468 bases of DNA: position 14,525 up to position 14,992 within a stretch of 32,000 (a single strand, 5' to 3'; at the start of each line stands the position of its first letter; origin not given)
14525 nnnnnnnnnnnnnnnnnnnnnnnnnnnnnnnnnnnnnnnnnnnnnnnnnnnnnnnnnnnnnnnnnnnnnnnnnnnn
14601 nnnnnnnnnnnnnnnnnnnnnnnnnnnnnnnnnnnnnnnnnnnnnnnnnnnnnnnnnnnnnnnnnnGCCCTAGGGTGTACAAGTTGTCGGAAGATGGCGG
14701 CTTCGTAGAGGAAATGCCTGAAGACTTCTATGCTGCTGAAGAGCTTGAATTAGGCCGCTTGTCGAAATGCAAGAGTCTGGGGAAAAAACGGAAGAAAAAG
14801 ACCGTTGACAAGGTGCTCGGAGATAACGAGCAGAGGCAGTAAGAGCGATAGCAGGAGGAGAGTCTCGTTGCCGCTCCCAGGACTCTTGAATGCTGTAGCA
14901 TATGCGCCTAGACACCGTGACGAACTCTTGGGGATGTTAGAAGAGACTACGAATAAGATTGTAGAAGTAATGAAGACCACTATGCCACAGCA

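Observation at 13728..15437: Canonical FdhE followed by a second, shorter CPVCG zinc-ribbon protein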

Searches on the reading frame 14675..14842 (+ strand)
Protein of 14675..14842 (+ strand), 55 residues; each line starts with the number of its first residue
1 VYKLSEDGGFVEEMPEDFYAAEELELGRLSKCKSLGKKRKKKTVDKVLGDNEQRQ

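Call 3: search_protein_families(library=pfam, proteins=[window:14675-14842:+], max_evalue=1)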
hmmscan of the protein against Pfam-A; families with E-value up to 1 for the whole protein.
window:14675-14842:+ (55 aa): 0 families
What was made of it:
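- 14684..14842 (+): Small conserved gene, 52 aa from TTG 14684 (RefSeq WP_156328035.1). GenBank Pyrde_1516 uses GTG 14675 (55 aa). Acidic N-terminal half, invariant PEDFYA-EEL-LG-LSKC core, Lys/Arg-rich tail. No Pfam hit (call 3).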

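Call 19: find_homologous_proteins(query=A2, max_evalue=0.1)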
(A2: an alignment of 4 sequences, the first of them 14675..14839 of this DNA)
Query A2 (4 sequences) (55 aa, profile of the alignment): 13 proteins with E <= 0.1 among 370 candidates.
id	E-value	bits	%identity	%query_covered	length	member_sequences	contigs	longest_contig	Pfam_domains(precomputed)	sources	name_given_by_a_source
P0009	3.5e-30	121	81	78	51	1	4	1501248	-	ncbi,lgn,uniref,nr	ncbi:hypothetical protein [Pyrodictium occultum]|uniref:hypothetical protein n=1 Tax=Pyrodictium occ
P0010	5.1e-30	121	98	95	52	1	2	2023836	-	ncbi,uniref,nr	ncbi:hypothetical protein [Pyrodictium delaneyi]|uniref:hypothetical protein n=1 Tax=Pyrodictium del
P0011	4.2e-28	114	93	100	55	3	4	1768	-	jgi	-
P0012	1.9e-27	112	89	82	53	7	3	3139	-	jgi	-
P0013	2.5e-27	112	84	91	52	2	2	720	-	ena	-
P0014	1.4e-26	110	85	87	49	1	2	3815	-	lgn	-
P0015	1.9e-24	103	81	75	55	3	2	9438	-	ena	-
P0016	5.9e-22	95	86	78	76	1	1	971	PF01142.24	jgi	jgi:tRNA(Glu) U13 pseudouridine synthase TruD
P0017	2.5e-17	80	59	69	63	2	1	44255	-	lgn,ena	-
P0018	3.9e-17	79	69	82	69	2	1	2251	-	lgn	-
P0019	4.5e-16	76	70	78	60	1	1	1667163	-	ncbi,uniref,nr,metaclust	ncbi:hypothetical protein [Hyperthermus butylicus]|uniref:hypothetical protein n=1 Tax=Hyperthermus 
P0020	5.9e-16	76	62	82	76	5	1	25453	-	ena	-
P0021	1.3e-15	74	64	82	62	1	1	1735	-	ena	-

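Call 21: find_encoding_contigs(protein=P0019, flank=8000, max_places=2)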
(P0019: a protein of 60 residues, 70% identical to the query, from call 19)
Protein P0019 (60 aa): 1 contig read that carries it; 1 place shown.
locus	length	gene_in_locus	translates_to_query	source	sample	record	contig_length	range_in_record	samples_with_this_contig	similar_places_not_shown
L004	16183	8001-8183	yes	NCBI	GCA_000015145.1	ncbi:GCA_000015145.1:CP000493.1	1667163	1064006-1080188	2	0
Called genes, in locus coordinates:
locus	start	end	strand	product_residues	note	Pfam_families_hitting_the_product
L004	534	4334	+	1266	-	PF04879:Molybdop_Fe4S4, PF00384:Molybdopterin, PF01568:Molydop_binding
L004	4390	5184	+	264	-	PF12838:Fer4_7 (weak), PF13247:Fer4_11, PF12838:Fer4_7, PF13237:Fer4_10 (weak), PF14697:Fer4_21, PF25160:LdpA_Fe-S-bd (weak), PF00037:Fer4 (weak), PF13187:Fer4_9 (weak), +5 more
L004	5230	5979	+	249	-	PF01292:Ni_hydr_CYTB, PF14358:DUF4405 (weak)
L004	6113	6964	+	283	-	PF02634:FdhD-NarQ (weak)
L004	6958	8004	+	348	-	PF24859:FdhE_central (weak)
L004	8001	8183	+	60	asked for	-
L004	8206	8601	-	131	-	PF09826:Beta_propel (weak)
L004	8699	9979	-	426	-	PF09826:Beta_propel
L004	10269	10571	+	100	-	-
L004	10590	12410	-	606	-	-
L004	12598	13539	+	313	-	PF12802:MarR_2 (weak), PF13412:HTH_24, PF24034:DUF7343 (faint), PF09339:HTH_IclR (weak)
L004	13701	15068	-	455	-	PF00890:FAD_binding_2 (faint), PF01134:GIDA (faint), PF01262:AlaDh_PNT_C (faint), PF07992:Pyr_redox_2, PF12831:FAD_oxidored, PF13738:Pyr_redox_3, PF00070:Pyr_redox, PF02852:Pyr_redox_dim, +3 more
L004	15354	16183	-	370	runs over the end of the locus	-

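Call 22: find_encoding_contigs(protein=P0017, flank=8000, max_places=2)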
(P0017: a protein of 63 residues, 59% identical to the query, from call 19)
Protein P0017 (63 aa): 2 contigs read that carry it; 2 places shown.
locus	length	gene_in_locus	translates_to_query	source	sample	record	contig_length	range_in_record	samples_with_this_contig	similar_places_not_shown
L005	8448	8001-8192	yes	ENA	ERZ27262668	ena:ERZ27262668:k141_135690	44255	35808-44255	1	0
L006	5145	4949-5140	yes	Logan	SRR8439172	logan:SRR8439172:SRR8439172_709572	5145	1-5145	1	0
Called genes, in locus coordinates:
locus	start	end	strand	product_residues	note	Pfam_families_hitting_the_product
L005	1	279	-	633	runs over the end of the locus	PF00571:CBS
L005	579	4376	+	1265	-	PF04879:Molybdop_Fe4S4, PF00384:Molybdopterin, PF01568:Molydop_binding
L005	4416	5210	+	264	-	PF12838:Fer4_7, PF13187:Fer4_9 (weak), PF13247:Fer4_11, PF12838:Fer4_7, PF13237:Fer4_10 (weak), PF14697:Fer4_21 (weak), PF12797:Fer4_2 (weak), PF00037:Fer4, +8 more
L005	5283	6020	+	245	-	PF01292:Ni_hydr_CYTB, PF14358:DUF4405 (weak)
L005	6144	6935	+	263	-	PF02634:FdhD-NarQ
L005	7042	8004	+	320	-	PF24859:FdhE_central (faint)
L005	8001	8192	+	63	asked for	-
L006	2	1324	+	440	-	?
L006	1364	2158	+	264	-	PF12838:Fer4_7, PF13187:Fer4_9 (weak), PF13247:Fer4_11, PF12838:Fer4_7, PF13237:Fer4_10 (weak), PF14697:Fer4_21 (weak), PF12797:Fer4_2 (weak), PF00037:Fer4, +8 more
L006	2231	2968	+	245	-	PF01292:Ni_hydr_CYTB, PF14358:DUF4405 (weak)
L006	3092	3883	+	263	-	PF02634:FdhD-NarQ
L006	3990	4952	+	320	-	PF24859:FdhE_central (faint)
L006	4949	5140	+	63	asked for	-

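Call 23: find_encoding_contigs(protein=P0020, flank=8000, max_places=2)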
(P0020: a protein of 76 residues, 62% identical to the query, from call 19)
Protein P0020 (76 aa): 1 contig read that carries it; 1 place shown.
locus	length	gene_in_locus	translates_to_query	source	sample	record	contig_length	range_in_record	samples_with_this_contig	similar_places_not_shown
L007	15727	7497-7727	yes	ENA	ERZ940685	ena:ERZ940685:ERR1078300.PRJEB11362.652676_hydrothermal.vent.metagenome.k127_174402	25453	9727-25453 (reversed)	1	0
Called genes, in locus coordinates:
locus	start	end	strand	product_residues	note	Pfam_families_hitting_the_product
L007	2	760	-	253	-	?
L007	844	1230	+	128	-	PF02675:AdoMet_dc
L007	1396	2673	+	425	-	PF01546:Peptidase_M20, PF07687:M20_dimer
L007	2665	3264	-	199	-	PF01988:VIT1 (faint)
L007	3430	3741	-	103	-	-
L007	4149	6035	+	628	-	PF00571:CBS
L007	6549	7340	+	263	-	PF12804:NTP_transf_3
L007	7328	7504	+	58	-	-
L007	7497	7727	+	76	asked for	-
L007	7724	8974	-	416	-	PF05221:AdoHcyase, PF00670:AdoHcyase_NAD, PF02826:2-Hacid_dh_C, PF07991:KARI_N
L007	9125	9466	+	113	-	PF05129:Zn_ribbon_Elf1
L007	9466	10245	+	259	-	PF01884:PcrB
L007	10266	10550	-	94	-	PF01503:PRA-PH (weak), PF03819:MazG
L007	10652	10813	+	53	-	PF03911:Sec61_beta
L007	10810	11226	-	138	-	-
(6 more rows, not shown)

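Call 59: find_related_loci(query=A10, collection=metagenome_contigs, flank=6000)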
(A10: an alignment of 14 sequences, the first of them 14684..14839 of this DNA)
Query A10 (52 aa) in metagenome_contigs; peptide patterns used: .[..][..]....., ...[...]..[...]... (x = any residue, [..] = any of these).
59 stretches matched a pattern; 5 encode a relative of the query (tblastn E <= 1e-3); 5 distinct loci.
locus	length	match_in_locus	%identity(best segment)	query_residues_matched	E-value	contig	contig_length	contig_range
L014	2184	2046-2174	64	1-44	5e-15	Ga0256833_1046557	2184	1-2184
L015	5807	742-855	69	6-44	3e-14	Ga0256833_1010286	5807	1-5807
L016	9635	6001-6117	56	12-50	3e-9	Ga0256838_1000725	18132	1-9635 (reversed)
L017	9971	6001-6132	59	11-48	4e-8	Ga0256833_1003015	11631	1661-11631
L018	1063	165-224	60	9-28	6e-5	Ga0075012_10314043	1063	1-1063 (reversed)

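Call 92: list_cluster_members(proteins=[window:14675-14839:+, window:14673-14915:-, window:14731-14901:-, window:14753-15001:-])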
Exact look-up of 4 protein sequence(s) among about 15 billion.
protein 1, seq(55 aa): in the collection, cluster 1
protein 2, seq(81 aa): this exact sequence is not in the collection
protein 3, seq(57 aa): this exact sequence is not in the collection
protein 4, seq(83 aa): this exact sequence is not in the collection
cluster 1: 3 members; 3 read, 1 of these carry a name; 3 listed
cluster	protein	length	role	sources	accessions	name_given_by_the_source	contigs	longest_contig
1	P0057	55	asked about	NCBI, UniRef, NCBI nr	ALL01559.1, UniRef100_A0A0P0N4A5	hypothetical protein Pyrde_1516 [Pyrodictium delaneyi] | Uncharacterized protein n=1 Tax=Pyrodictium delaneyi TaxID=1273541 RepID=A0A0P0N4A5_9CREN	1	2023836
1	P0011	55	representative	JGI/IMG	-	-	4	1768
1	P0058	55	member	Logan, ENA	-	-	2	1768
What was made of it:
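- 14684..14842 (+): Exact match to Pyrde_1516 (call 92).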
